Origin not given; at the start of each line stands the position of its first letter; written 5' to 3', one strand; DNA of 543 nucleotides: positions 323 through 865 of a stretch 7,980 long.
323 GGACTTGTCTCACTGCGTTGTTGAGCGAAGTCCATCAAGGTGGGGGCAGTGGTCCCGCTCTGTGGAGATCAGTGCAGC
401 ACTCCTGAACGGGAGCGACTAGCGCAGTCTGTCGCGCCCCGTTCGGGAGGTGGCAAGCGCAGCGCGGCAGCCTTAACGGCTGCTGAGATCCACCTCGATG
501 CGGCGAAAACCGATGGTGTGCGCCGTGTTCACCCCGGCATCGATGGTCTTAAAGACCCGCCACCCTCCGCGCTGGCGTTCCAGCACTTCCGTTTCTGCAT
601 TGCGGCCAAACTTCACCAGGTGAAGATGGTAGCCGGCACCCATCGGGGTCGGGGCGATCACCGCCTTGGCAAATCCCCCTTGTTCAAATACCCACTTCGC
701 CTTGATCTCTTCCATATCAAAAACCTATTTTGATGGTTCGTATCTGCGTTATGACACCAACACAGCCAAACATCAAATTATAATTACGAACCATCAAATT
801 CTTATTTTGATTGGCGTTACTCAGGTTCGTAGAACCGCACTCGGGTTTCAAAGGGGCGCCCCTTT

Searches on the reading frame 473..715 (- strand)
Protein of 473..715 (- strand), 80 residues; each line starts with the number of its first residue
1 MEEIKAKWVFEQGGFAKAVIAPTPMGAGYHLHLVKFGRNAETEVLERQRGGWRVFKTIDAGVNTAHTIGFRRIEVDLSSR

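Call 15: search_protein_families(library=ncbifam, proteins=[window:473-715:-], max_evalue=1)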
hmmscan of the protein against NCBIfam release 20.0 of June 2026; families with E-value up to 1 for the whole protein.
window:473-715:- (80 aa): 1 family
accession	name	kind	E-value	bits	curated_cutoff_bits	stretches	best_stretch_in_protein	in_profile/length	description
NF041544.1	ParC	equivalog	0.0029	17.3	95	1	39-77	35-73/80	ParC family partition-associated protein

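Call 16: search_protein_families(library=pfam, proteins=[window:473-715:-], max_evalue=1)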
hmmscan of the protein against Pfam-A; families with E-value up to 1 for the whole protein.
window:473-715:- (80 aa): 1 family
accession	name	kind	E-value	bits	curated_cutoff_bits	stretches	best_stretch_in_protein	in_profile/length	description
PF18099.7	CBM_35_2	-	0.036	14.6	23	1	28-77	52-100/112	Carbohydrate binding module (family 35)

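Call 69: find_homologous_proteins(query=window:473-712:-, max_evalue=0.001)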
Query window:473-712:- (79 aa): 124 proteins with E <= 0.001 among 125 candidates; the best 120 are listed.
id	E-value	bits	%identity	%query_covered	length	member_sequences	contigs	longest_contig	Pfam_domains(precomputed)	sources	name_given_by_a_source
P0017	1.6e-45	170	99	100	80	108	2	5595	-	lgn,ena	-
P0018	3.1e-42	159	91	100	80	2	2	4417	-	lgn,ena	-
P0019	4.4e-42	159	91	100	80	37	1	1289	-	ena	-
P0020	3.2e-41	156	90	100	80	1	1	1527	-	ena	-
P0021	3.4e-41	156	90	100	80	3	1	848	-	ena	-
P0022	6.1e-41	155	90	100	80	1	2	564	-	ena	-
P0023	7.8e-41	155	86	100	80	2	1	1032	-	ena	-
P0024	1.5e-40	154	86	100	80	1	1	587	-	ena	-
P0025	4.0e-40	152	86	99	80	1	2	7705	-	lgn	-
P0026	5.7e-40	152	87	100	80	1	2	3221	-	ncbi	ncbi:MAG: plasmid replication protein RepB [Aeromonas sp.]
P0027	5.9e-40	152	85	100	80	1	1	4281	PF28031.1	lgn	-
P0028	6.1e-40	152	89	100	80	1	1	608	PF28031.1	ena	-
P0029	5.8e-39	149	83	99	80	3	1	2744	-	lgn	-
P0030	1.2e-38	148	96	90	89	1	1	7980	-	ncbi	-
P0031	3.0e-38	146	81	100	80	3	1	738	-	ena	-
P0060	1.7e-35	138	78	99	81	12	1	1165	PF28031.1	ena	-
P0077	4.8e-34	133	72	100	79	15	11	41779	-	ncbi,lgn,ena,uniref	ncbi:plasmid replication protein RepB [Aeromonas hydrophila]|uniref:plasmid replication protein RepB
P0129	1.2e-15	75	58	91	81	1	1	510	PF28031.1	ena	-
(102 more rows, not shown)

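Call 80: find_encoding_contigs(protein=P0030, flank=10000, max_places=3)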
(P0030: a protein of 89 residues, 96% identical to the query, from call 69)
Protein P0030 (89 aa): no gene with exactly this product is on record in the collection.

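Call 81: search_protein_families(library=pfam, proteins=[P0027, P0060, P0129, P0077], max_evalue=1)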
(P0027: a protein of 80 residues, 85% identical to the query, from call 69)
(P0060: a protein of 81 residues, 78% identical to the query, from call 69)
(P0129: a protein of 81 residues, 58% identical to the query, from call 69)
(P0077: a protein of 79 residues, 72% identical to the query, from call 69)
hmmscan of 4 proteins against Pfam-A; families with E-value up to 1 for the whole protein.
P0027 (80 aa): 0 families

P0060 (81 aa): 0 families

P0129 (81 aa): 3 families
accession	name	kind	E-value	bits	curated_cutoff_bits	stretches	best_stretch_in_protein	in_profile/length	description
PF18099.7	CBM_35_2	-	0.0048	17.4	23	1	9-78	34-100/112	Carbohydrate binding module (family 35)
PF06744.18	IcmF_C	-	0.061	14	26.7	1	11-77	27-90/106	Type VI secretion protein IcmF C2-like domain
PF13810.12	DUF4185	-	0.093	12.4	39.5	1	9-63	220-274/309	Domain of unknown function (DUF4185)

P0077 (79 aa): 0 families

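Call 85: search_solved_structures(query=A3, max_evalue=10, show_alignments=1)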
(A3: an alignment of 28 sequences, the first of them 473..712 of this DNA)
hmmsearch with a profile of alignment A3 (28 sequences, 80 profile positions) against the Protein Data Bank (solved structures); distinct sequences matched with E-value up to 10: 3.
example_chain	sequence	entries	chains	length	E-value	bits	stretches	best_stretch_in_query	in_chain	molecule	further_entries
21uy_N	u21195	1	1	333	0.56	13.5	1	31-62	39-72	Phi92_gp124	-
3ak1_A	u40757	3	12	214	1.7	12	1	42-70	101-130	Superoxide dismutase [Mn/Fe]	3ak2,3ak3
2igr_A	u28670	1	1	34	1.8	11.8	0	51-61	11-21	Anticancer peptide CB1a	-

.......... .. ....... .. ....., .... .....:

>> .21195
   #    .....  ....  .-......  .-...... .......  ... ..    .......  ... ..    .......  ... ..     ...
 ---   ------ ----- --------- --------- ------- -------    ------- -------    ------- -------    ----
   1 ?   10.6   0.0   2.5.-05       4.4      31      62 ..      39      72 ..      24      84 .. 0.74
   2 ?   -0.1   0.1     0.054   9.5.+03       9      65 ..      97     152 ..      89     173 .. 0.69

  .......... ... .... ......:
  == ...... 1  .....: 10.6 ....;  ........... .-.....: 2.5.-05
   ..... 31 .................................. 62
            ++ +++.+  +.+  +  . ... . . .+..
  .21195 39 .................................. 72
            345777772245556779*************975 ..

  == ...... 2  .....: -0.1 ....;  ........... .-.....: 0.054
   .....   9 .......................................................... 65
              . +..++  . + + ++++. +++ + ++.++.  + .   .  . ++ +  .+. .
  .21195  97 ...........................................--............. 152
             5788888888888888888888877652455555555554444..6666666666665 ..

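Call 91: predict_structure(alignment_id=A3)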
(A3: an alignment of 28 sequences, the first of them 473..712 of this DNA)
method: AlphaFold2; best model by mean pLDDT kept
length: 79 residues; sequences in the alignment: 28
mean_pLDDT: 62.0   pTM: 0.46
mean pLDDT of the five models: 62.0, 57.7, 56.0, 55.6, 51.1
residues with pLDDT >= 90: 0; 70-90: 12; 50-70: 61; < 50: 6
segments of 3 or more residues with pLDDT < 50: 22-26
pLDDT, mean of each block of 10 residues (from residue 1): 62 60 52 61 59 69 71 61
secondary structure, 60 per line:
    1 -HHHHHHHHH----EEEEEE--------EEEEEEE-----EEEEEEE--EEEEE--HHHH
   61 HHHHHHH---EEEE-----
elements in order: H2-10 E15-20 E29-35 E41-47 E50-54 H57-67 E71-74

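Call 98: fold_search(model_id=the predicted structure, library=pdb)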
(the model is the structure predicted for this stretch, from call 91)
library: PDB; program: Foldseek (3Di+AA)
matches with E <= 10: 299; with E <= 0.001: 0
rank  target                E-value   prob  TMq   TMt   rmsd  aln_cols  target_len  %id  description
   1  6y2p_A                2.9e-01  0.35  0.30  0.11   7.3        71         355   15  Escherichia coli RnlA-RnlB Toxin-Antitoxin System. (released 2021-04-14)
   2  2x5c_B                7.1e-01  0.15  0.23  0.20  10.0        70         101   13  Crystal structure of hypothetical protein ORF131 from Pyrobaculum Spherical Virus (released 2010-07-21)
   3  2otg_A                1.0e+00  0.14  0.27  0.04   8.8        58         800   17  Rigor-like structures of muscle myosins reveal key mechanical elements in the transduction pathways of this allosteric (released 2007-05-29)
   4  5in1_A                1.1e+00  0.12  0.23  0.25   8.3        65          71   12  Crystal Structure of the MRG701 chromodomain (released 2017-03-01)
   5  2rg2                  1.1e+00  0.09  0.26  0.09  16.9        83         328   12  Crystal structure of variant R18L of conjugated bile acid hydrolase from Clostridium perfringens (released 2009-02-17)
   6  2rf8_B                1.1e+00  0.08  0.25  0.08  15.7        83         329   16  Crystal Structure of the mutant C2A conjugated bile acid hydrolase from Clostridium perfringens (released 2008-10-07)
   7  3maz_A                1.2e+00  0.16  0.34  0.29  14.1        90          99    7  Crystal Structure of the Human BRDG1/STAP-1 SH2 Domain in Complex with the NTAL pTyr136 Peptide (released 2010-05-12)
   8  1br1_A                1.2e+00  0.13  0.26  0.05   6.1        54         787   13  SMOOTH MUSCLE MYOSIN MOTOR DOMAIN-ESSENTIAL LIGHT CHAIN COMPLEX WITH MGADP.ALF4 BOUND AT THE ACTIVE SITE (released 1998-09-09)
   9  1i84_S                1.2e+00  0.13  0.26  0.04   6.1        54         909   13  CRYO-EM STRUCTURE OF THE HEAVY MEROMYOSIN SUBFRAGMENT OF CHICKEN GIZZARD SMOOTH MUSCLE MYOSIN WITH REGULATORY LIGHT CH (released 2001-03-28)
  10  8qkh_s                1.5e+00  0.11  0.27  0.18   9.2        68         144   16  Neck of phage 812 virion (C6) (released 2024-09-25)
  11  1srq_C                1.7e+00  0.44  0.52  0.17   4.5        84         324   12  Crystal Structure of the Rap1GAP catalytic domain (released 2004-05-25)
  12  2x5c_A                1.8e+00  0.10  0.24  0.21   9.9        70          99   14  Crystal structure of hypothetical protein ORF131 from Pyrobaculum Spherical Virus (released 2010-07-21)
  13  1sr6_A                1.8e+00  0.10  0.25  0.04   9.5        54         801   17  Structure of nucleotide-free scallop myosin S1 (released 2004-06-15)
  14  3lh0_A                1.8e+00  0.08  0.25  0.19  11.5        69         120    9  Crystal structure of the 53BP1 tandem tudor domain in complex with p53K372me2 (released 2010-03-23)
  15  3nm7_A                1.9e+00  0.09  0.28  0.27   6.6        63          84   13  Crystal Structure of Borrelia burgdorferi Pur-alpha (released 2010-10-06)
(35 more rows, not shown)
